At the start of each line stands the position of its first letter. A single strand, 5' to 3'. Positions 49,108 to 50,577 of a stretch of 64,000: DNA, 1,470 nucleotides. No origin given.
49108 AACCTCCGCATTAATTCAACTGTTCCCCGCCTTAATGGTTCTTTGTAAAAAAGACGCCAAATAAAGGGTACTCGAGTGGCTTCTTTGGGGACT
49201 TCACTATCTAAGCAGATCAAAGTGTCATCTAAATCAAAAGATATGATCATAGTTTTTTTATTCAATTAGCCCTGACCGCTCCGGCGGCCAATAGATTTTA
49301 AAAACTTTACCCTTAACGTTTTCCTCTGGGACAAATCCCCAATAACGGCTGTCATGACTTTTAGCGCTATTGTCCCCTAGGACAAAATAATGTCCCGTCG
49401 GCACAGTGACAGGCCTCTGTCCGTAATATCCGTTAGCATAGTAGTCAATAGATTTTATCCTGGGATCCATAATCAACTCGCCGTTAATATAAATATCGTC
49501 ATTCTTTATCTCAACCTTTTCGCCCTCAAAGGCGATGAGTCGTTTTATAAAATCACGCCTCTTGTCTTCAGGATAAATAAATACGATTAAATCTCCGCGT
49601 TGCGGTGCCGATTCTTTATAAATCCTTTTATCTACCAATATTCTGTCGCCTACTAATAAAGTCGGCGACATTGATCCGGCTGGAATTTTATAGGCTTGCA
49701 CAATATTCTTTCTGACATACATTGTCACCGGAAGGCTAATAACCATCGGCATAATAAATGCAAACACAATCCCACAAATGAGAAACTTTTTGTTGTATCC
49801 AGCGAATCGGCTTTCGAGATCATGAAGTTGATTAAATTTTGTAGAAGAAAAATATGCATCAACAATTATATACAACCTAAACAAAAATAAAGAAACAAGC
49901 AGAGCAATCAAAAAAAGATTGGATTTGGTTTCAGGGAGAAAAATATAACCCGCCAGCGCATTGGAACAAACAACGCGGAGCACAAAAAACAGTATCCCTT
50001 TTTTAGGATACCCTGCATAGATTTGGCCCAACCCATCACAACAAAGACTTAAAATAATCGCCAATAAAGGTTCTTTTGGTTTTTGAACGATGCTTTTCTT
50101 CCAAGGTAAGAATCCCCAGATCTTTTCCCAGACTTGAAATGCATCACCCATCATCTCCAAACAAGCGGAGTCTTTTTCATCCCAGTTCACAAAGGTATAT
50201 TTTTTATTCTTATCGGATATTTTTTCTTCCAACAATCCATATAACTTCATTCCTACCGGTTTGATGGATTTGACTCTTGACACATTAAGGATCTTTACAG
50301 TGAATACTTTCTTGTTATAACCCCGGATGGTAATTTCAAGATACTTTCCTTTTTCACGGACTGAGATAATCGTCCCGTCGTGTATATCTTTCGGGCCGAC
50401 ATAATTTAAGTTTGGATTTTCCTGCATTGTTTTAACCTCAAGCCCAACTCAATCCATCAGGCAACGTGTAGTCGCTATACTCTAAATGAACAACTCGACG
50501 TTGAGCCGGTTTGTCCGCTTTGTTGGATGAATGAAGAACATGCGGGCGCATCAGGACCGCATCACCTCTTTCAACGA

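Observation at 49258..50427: Signal peptidase I catalytic domain with an atypical long N-terminal extension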

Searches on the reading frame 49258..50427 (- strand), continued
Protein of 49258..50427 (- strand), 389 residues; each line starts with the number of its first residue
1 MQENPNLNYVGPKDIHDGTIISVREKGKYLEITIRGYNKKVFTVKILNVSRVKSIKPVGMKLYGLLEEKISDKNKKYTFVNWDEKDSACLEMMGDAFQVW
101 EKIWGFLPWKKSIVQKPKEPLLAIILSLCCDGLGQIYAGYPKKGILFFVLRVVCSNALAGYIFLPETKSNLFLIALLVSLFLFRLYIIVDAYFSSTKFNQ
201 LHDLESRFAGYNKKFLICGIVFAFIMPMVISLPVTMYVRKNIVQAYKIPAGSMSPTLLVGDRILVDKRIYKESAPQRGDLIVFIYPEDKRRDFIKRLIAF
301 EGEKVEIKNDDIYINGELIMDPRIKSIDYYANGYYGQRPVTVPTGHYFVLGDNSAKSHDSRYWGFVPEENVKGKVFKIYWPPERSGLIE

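Call 41: search_solved_structures(query=window:49261-50427:-, max_evalue=0.001)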
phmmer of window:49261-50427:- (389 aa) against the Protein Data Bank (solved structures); distinct sequences matched with E-value up to 0.001: 11.
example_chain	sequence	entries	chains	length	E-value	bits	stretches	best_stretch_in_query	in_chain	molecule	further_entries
9nlo_A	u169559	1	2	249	5.2e-25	91.4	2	238-307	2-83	Signal peptidase I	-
1t7d_A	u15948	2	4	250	1.2e-24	90.3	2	236-307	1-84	SIGNAL PEPTIDASE I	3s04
1kn9_A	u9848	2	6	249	2.5e-24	89.2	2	238-307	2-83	Signal peptidase I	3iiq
1b12_A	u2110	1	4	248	3.6e-24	88.7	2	238-307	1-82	SIGNAL PEPTIDASE I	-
6b88_A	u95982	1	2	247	8.1e-24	87.5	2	242-307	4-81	Signal peptidase I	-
4nv4_A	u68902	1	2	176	5.8e-21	78.1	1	244-382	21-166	Signal peptidase I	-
4wvg_A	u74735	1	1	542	5.2e-19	71.7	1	242-381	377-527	Maltose-binding periplasmic protein,Signal peptidase IB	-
4wvh_A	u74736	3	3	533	8.4e-19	71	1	242-381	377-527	Maltose-binding periplasmic protein,Signal peptidase IB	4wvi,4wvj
4me8_A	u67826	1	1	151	9.6e-19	70.8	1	250-386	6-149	Signal peptidase I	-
4n31_A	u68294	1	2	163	9.1e-08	34.6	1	248-376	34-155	SipA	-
4k8w_A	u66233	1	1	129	1.1e-07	34.4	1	252-376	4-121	LepA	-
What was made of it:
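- Closest known: SipA/LepA of streptococcal pilus islands. Different: Sequence similarity is weak (E~1e-7, call 41).
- Checked: The domain matches solved SPase I structures (1B12, 1T7D, 4NV4, 4WVG; E down to 5e-25; call 41).
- Solved SPase I matches (call 41).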

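Call 44: find_encoding_contigs(protein=P0087, flank=8000, max_places=1)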
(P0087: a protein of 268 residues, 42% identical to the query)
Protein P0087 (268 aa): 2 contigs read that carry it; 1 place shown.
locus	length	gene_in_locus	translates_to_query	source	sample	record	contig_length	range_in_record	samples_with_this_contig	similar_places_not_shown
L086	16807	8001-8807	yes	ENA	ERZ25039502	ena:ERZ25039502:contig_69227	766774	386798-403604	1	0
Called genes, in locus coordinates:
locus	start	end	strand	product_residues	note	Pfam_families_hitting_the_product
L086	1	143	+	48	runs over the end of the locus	-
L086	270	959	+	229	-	PF14366:DUF4410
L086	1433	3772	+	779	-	PF13181:TPR_8 (faint), PF13226:DUF4034 (weak), PF00515:TPR_1 (faint), PF07719:TPR_2 (faint), PF13414:TPR_11 (faint), PF14559:TPR_19 (weak)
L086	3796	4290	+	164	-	PF24275:NttA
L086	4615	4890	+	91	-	PF11950:DUF3467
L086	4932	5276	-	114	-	-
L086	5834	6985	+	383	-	PF13173:AAA_14, PF13635:DUF4143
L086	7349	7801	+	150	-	-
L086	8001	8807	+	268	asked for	PF10502:Peptidase_S26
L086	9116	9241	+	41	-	-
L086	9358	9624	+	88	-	-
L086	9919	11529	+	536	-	PF00245:Alk_phosphatase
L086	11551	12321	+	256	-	PF02517:Rce1-like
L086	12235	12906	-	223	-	-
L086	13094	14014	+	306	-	PF03480:DctP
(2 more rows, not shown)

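Call 45: find_encoding_contigs(protein=P0030, flank=8000, max_places=1)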
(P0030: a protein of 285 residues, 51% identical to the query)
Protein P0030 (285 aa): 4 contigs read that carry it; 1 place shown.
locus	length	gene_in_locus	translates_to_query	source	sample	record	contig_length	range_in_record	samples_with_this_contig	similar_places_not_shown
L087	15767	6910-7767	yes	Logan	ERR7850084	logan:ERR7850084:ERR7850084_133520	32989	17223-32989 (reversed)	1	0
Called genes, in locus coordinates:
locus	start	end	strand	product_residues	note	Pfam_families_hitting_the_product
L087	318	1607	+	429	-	PF03447:NAD_binding_3, PF00742:Homoserine_dh, PF01842:ACT, PF22629:ACT_AHAS_ss (weak)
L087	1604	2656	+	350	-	PF00291:PALP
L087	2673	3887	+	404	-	PF01676:Metalloenzyme, PF10143:PhosphMutase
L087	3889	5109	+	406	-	PF00696:AA_kinase, PF01842:ACT, PF22468:ACT_9, PF13840:ACT_7, PF22468:ACT_9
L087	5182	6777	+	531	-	PF00682:HMGL-like, PF22617:HCS_D2, PF08502:LeuA_dimer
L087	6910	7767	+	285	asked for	PF10502:Peptidase_S26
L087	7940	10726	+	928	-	PF00133:tRNA-synt_1, PF09334:tRNA-synt_1g, PF13603:tRNA-synt_1_2, PF09334:tRNA-synt_1g (weak), PF08264:Anticodon_1, PF10458:Val_tRNA-synt_C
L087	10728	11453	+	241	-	PF01479:S4, PF00849:PseudoU_synth_2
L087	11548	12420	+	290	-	PF02749:QRPTase_N, PF01729:QRPTase_C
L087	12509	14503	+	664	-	PF00270:DEAD (faint), PF04851:ResIII, PF17757:UvrB_inter, PF27431:UvrB_3rd, PF00271:Helicase_C, PF12344:UvrB, PF02151:UVR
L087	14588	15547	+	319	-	PF08279:HTH_11, PF13412:HTH_24 (weak), PF03099:BPL_LplA_LipB, PF16917:BPL_LplA_LipB_2 (faint), PF02237:BPL_C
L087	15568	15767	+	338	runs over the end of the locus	PF01641:SelR, PF01625:PMSR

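Call 60: list_cluster_members(proteins=[P0001, window:49261-50427:-, P0090, P0109])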
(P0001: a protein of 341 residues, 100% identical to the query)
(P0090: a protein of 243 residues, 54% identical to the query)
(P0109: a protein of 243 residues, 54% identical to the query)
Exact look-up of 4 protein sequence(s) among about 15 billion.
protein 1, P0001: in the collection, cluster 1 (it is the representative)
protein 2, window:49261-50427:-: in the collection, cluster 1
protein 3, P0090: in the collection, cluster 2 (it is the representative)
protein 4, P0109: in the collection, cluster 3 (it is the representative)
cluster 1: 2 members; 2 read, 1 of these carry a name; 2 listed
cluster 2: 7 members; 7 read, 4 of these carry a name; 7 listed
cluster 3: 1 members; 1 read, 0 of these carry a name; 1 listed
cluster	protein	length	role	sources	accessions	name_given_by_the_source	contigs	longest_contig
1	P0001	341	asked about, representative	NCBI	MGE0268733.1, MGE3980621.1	MAG: signal peptidase I [Candidatus Omnitrophota bacterium]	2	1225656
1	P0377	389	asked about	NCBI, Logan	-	-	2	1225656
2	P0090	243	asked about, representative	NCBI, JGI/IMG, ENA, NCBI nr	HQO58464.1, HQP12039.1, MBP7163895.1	MAG TPA: signal peptidase I [Candidatus Omnitrophota bacterium] | signal peptidase I [Candidatus Omnitrophota bacterium]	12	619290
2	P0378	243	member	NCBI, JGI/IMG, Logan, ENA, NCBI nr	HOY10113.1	MAG TPA: signal peptidase I [Candidatus Omnitrophota bacterium] | signal peptidase I | signal peptidase I [Candidatus Omnitrophota bacterium]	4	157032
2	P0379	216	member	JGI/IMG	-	signal peptidase I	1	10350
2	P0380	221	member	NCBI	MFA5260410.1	MAG: signal peptidase I [Candidatus Omnitrophota bacterium]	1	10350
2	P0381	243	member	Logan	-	-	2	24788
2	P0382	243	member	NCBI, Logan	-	-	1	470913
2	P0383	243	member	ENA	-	-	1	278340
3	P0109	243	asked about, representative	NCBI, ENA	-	-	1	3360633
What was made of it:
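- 49258..50427 (-): Whole gene, 389 aa: N-domain + membrane module + anchor helix + S26 catalytic domain. The identical 389-aa product, P0377, is on record from NCBI-derived and Logan gene calls on 2 contigs (call 60).
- A 389-aa product is called independently on two contigs (call 60).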

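Call 61: find_homologous_proteins(query=P0090, max_evalue=1e-20)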
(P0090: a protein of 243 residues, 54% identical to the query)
Query P0090 (243 aa): 6372 proteins with E <= 1e-20 among 8000 candidates; the best 120 are listed.
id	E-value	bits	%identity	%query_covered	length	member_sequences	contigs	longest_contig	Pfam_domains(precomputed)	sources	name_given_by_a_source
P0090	1.0e-160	551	100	100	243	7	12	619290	PF10502.15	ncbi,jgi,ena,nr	ncbi:MAG TPA: signal peptidase I [Candidatus Omnitrophota bacterium]|nr:signal peptidase I [Candidat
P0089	3.0e-145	500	89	100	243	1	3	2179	PF10502.15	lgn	-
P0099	1.1e-144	498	90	100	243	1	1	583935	PF10502.15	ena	-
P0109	1.6e-133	462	81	100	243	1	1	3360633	PF10502.15,PF03979.20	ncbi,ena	-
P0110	4.8e-132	457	83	100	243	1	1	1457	PF10502.15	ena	-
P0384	4.0e-108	378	89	78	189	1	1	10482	PF10502.15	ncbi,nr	ncbi:MAG TPA: signal peptidase I, partial [Candidatus Omnitrophota bacterium]|nr:signal peptidase I 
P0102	7.8e-107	374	69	98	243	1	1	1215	PF10502.15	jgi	jgi:signal peptidase I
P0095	5.7e-101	355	68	96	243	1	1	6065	PF10502.15,PF03979.20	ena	-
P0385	2.3e-94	333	63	97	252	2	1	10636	PF10502.15,PF03979.20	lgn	-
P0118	5.4e-92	326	64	96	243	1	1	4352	PF10502.15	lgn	-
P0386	2.6e-89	317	74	78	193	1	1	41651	PF10502.15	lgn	-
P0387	4.6e-89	316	61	98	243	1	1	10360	PF10502.15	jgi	-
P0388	2.3e-88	314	59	99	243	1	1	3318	PF10502.15,PF03979.20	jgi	jgi:signal peptidase I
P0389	3.1e-88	313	75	77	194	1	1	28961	PF10502.15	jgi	jgi:signal peptidase I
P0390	3.9e-88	313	71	79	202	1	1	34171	PF10502.15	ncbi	-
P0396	3.3e-87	310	74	77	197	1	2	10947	PF10502.15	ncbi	-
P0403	9.9e-86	305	74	76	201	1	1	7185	PF10502.15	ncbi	-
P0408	2.0e-85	304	72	78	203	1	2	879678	PF10502.15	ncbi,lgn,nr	ncbi:MAG: signal peptidase I [Candidatus Omnitrophota bacterium]|nr:signal peptidase I [Candidatus O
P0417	8.5e-85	302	74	74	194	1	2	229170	PF10502.15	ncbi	-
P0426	2.2e-84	301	70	77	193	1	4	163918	PF10502.15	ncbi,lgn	-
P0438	5.9e-84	299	74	75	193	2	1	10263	PF10502.15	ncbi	-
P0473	1.0e-82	295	69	76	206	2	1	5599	PF10502.15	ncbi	-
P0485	3.7e-82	293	66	80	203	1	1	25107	PF10502.15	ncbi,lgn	-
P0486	3.9e-82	293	71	77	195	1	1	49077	PF10502.15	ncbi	ncbi:MAG: signal peptidase I [Candidatus Omnitrophota bacterium]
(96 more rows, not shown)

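Call 67: search_protein_families(library=padloc, proteins=[window:49261-50427:-], max_evalue=0.01)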
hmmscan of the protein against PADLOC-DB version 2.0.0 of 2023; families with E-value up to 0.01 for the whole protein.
window:49261-50427:- (389 aa): 0 families

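Call 72: find_encoding_contigs(protein=P0054, flank=8000, max_places=1)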
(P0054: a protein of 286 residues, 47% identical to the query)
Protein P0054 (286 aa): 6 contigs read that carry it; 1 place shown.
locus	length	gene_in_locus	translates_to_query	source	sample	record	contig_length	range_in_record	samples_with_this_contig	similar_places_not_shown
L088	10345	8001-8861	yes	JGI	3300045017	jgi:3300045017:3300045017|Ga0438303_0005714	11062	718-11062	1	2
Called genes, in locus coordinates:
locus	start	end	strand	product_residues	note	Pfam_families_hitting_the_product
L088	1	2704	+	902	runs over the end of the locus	PF01326:PPDK_N, PF27448:Rph_4th, PF00391:PEP-utilizers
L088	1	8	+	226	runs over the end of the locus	PF01040:UbiA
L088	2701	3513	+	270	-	PF00551:Formyl_trans_N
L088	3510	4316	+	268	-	PF12146:Hydrolase_4, PF00561:Abhydrolase_1, PF00326:Peptidase_S9 (faint)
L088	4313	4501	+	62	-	-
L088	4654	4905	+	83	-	PF01541:GIY-YIG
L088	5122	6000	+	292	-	PF01555:N6_N4_Mtase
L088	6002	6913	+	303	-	PF04556:DpnII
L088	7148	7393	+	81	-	-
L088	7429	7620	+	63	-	-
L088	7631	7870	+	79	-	-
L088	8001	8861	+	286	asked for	PF10502:Peptidase_S26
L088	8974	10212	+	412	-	PF13365:Trypsin_2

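Call 73: find_encoding_contigs(protein=P0060, flank=8000, max_places=1)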
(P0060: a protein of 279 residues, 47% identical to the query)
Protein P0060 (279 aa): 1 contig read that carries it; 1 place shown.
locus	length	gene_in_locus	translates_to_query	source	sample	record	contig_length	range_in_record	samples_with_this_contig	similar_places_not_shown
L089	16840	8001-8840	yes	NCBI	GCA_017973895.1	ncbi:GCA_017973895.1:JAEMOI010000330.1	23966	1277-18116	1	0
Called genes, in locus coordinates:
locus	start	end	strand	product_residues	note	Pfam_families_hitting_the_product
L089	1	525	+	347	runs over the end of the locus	PF00348:polyprenyl_synt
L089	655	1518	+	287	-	PF00494:SQS_PSY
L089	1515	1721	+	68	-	-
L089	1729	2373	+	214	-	PF02401:LYTB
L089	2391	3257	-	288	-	PF21033:RMD1-3 (weak), PF13432:TPR_16 (weak), PF12895:ANAPC3 (weak), PF00515:TPR_1 (weak), PF13424:TPR_12 (weak), PF00515:TPR_1, PF07719:TPR_2, PF13424:TPR_12 (weak), +11 more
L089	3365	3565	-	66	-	PF00313:CSD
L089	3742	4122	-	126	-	-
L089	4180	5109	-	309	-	PF13354:Beta-lactamase2, PF00768:Peptidase_S11 (weak)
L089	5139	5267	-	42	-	PF06397:Desulfoferrod_N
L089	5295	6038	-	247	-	PF27246:MJ1433_N, PF27232:MJ1433_C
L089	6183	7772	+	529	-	PF13231:PMT_2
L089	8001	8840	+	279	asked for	PF10502:Peptidase_S26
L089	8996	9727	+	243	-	PF13181:TPR_8 (faint), PF13424:TPR_12 (faint), PF13431:TPR_17 (faint), PF07719:TPR_2 (faint), PF13371:TPR_9 (faint), PF00515:TPR_1 (weak)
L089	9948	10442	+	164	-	PF00515:TPR_1 (weak), PF13414:TPR_11, PF13432:TPR_16, PF13431:TPR_17, PF00515:TPR_1, PF07719:TPR_2, PF13181:TPR_8, PF13414:TPR_11, +8 more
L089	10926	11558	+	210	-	PF13489:Methyltransf_23, PF13847:Methyltransf_31, PF08241:Methyltransf_11, PF13649:Methyltransf_25 (weak)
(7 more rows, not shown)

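Call 74: find_encoding_contigs(protein=P0021, flank=8000, max_places=1)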
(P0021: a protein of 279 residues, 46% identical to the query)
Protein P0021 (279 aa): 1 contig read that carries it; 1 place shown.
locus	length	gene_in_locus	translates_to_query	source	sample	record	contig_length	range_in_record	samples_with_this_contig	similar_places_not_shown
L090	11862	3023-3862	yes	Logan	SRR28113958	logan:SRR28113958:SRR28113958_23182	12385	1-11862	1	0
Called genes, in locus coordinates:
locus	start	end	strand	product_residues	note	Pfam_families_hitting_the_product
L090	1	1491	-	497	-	?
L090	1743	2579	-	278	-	-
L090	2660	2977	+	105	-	-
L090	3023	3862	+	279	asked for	PF10502:Peptidase_S26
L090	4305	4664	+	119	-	PF00462:Glutaredoxin (faint), PF03960:ArsC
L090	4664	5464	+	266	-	PF00795:CN_hydrolase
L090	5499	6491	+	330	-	PF00056:Ldh_1_N, PF02866:Ldh_1_C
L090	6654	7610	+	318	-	PF13145:Rotamase_2, PF13616:Rotamase_3, PF00639:Rotamase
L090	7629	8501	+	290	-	PF16976:RcpC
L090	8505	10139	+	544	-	PF13629:T2SS-T3SS_pil_N, PF00263:Secretin, PF03544:TonB_C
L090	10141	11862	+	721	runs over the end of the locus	PF00142:Fer4_NifH (faint), PF01656:CbiA, PF09140:MipZ (weak), PF10609:ParA, PF13614:AAA_31, PF00437:T2SSE, PF27713:UCP018868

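Call 77: list_cluster_members(proteins=[P0408, P0417, P0426, P0390, P0396, P0403, P0438, P0473, P0485, P0486])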
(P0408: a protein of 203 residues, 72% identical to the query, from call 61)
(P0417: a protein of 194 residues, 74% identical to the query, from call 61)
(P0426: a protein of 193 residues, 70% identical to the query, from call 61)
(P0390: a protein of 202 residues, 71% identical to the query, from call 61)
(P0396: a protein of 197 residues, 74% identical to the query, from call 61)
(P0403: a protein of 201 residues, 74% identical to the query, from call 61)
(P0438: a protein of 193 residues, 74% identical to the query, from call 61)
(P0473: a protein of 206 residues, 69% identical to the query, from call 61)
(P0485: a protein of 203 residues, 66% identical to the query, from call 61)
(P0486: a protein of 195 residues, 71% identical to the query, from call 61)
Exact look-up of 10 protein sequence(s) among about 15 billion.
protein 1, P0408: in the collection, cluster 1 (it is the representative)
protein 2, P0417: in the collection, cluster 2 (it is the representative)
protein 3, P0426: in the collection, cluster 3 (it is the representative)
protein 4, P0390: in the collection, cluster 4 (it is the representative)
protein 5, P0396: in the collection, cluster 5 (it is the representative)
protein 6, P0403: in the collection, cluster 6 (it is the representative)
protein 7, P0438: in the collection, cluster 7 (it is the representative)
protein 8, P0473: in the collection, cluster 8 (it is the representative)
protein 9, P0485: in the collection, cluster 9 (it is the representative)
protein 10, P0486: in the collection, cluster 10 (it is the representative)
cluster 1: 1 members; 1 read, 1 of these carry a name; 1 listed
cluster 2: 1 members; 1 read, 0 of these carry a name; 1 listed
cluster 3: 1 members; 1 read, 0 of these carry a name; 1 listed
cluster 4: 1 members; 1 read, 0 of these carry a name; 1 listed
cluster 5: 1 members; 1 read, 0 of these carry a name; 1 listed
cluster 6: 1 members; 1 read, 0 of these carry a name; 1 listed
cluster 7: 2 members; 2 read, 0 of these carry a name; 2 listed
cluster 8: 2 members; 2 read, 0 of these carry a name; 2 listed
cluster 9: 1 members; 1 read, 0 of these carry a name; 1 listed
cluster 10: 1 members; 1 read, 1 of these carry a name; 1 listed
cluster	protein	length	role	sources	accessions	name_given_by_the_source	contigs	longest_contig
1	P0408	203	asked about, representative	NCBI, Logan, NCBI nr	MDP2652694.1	MAG: signal peptidase I [Candidatus Omnitrophota bacterium] | signal peptidase I [Candidatus Omnitrophota bacterium]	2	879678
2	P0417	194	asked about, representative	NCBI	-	-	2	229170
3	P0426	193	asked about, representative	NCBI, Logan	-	-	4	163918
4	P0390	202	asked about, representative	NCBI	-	-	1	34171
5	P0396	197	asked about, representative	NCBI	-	-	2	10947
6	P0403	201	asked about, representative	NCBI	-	-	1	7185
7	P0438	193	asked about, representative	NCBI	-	-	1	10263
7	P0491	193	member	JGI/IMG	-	-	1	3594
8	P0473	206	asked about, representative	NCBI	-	-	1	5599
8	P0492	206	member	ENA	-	-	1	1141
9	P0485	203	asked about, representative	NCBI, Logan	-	-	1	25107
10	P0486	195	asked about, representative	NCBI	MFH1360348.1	MAG: signal peptidase I [Candidatus Omnitrophota bacterium]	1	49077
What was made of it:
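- Tried and rejected: Accession look-up of 10 NCBI-sourced short forms found no MGE-series accession (call 77).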

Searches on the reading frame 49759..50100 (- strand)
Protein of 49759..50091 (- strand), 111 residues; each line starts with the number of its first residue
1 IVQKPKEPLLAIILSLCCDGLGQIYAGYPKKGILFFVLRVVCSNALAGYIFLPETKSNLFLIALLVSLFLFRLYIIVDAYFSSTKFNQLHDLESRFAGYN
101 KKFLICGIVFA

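Call 7: search_protein_families(library=pfam, proteins=[window:49786-50100:-], max_evalue=10)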
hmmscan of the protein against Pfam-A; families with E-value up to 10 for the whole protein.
seq(105 aa): 2 families
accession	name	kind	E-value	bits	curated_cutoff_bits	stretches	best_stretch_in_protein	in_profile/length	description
PF05154.21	TM2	-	0.027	15.1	27.9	1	8-41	2-37/51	TM2 domain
PF12670.12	DUF3792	-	0.033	14.8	31.3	1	37-89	39-91/115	Protein of unknown function (DUF3792)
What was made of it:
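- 50017..50070 (-): h1 (residues 120-137), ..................: the signature element of the module (G132, G134 and Y137 invariant). Predicted re-entrant or interfacial, not spanning. Weak TM2 hit for this protein (call 7).
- Closest known: Pfam DUF5683. Different: The window protein does not reach any of these thresholds: only TM2 at 15.1 bits against 27.9 (call 7).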

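Call 66: search_protein_families(library=ncbifam, proteins=[window:49759-50091:-], max_evalue=1)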
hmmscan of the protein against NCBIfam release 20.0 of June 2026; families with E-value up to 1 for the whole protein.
window:49759-50091:- (111 aa): 0 families
